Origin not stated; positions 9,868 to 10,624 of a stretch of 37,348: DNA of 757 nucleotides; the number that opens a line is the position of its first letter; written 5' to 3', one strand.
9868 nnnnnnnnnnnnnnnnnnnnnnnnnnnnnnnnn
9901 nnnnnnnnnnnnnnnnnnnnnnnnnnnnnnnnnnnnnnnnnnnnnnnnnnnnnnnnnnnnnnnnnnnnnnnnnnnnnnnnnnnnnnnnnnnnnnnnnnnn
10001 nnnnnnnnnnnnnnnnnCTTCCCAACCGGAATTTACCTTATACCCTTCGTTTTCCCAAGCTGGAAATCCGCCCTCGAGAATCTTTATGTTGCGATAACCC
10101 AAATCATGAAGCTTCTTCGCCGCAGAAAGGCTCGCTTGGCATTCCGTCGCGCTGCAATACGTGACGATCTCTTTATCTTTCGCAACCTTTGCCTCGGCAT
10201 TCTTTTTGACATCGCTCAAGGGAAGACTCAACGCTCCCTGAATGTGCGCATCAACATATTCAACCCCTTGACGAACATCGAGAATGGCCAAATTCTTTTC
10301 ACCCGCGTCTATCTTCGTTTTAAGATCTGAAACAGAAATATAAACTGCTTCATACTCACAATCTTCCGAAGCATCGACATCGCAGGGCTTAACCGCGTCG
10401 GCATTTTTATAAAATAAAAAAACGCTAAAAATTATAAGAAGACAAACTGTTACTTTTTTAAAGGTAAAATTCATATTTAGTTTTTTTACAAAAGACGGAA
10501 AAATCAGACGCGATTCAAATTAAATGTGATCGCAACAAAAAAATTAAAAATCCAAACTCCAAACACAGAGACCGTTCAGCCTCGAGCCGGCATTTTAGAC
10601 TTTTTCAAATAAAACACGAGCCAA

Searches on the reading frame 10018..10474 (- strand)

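Call 54: search_protein_families(library=pfam, proteins=[window:10018-10474:-], max_evalue=0.001)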
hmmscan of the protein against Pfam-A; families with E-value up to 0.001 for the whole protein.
window:10018-10474:- (152 aa): 1 family
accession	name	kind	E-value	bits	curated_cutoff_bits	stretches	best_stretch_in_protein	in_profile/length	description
PF00581.25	Rhodanese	-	1e-18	68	22.2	1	48-142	2-101/102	Rhodanese-like domain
